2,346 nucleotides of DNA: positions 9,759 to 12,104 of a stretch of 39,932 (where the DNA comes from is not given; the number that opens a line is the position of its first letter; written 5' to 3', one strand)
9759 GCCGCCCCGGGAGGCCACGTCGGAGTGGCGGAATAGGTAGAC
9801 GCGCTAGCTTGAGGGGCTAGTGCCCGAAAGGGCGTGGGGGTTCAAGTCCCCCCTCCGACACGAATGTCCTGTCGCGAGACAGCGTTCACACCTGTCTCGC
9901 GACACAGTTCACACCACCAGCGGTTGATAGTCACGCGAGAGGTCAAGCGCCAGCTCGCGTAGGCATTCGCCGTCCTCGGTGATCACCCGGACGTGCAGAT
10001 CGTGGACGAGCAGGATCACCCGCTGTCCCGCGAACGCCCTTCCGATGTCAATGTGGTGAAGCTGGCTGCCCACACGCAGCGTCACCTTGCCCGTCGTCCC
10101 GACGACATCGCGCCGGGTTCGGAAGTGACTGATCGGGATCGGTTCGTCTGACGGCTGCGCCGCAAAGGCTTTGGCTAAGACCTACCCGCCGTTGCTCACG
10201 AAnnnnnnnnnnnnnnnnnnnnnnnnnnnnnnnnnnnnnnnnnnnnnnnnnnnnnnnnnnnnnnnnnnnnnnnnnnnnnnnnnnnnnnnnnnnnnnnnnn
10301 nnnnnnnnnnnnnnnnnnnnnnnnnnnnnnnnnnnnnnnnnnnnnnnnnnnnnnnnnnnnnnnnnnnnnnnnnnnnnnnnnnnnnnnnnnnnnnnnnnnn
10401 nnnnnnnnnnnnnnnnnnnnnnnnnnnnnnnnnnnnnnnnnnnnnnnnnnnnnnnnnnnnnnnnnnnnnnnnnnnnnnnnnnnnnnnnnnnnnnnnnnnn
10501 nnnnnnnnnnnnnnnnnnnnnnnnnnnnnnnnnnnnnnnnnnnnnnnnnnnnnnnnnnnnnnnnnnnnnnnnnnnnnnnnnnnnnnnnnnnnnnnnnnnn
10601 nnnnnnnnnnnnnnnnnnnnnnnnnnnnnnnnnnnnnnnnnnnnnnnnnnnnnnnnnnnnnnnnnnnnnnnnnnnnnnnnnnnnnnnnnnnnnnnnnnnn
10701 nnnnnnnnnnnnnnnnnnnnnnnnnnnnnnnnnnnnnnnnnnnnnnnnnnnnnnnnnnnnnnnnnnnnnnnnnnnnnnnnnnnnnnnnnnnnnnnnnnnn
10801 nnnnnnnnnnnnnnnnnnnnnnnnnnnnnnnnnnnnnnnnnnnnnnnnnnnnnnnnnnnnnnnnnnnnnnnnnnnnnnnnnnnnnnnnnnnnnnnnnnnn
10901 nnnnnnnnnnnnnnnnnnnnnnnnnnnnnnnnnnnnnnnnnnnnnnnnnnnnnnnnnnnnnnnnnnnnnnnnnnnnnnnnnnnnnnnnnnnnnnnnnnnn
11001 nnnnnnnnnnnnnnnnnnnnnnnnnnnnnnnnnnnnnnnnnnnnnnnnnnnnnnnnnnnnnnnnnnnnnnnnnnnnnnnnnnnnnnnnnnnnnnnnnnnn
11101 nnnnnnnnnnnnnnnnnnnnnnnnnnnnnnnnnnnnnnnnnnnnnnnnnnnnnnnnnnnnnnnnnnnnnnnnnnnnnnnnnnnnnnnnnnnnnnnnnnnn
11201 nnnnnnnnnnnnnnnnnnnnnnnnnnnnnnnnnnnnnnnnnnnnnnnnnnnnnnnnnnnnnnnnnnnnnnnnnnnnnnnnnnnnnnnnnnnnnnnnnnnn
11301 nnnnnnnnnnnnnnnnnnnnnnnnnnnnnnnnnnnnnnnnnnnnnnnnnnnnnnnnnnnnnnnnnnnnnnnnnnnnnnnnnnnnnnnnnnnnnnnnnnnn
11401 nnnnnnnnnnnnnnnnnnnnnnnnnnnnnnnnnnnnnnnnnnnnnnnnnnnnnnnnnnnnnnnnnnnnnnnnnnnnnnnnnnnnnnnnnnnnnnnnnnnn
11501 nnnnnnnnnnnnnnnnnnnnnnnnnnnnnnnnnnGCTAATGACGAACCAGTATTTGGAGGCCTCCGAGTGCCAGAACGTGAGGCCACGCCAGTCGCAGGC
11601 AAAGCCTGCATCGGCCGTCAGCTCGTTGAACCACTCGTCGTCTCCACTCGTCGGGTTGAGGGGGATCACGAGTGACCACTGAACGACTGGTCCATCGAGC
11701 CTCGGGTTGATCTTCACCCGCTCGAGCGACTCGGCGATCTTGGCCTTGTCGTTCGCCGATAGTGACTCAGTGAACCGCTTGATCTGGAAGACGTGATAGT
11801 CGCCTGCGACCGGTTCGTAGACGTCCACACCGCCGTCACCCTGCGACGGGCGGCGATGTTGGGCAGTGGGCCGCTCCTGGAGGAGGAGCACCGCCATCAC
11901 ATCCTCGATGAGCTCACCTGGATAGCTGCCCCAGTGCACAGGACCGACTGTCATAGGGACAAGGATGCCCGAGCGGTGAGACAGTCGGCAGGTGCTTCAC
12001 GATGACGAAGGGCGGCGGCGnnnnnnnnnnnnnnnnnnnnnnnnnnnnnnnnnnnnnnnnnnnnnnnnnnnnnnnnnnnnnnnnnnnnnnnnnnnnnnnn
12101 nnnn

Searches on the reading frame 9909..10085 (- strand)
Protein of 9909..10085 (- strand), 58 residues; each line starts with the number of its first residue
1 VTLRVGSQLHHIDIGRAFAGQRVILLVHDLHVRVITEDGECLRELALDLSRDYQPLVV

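Call 95: search_protein_families(library=pfam, proteins=[window:9909-10085:-], max_evalue=10)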
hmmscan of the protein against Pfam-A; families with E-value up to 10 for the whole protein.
window:9909-10085:- (58 aa): 0 families

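Call 97: search_dna_similar(query=window:9909-10085:-, collection=plasmids, mode=protein, max_evalue=0.01, max_rows=8)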
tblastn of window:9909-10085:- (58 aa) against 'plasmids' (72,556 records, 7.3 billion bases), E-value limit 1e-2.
No match.

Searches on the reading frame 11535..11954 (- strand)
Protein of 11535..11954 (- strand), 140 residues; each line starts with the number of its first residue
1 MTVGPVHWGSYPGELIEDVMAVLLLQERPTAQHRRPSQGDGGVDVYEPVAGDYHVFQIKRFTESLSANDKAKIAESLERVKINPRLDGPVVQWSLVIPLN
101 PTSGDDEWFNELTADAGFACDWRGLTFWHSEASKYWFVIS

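Call 95: search_protein_families(library=pfam, proteins=[window:11535-11954:-], max_evalue=10)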
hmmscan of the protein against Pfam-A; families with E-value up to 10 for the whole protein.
window:11535-11954:- (140 aa): 1 family
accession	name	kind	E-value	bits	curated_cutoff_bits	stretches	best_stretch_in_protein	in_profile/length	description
PF22094.2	CED4_WHD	-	0.14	12.8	26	1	81-115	10-44/95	CED4, winged-helix domain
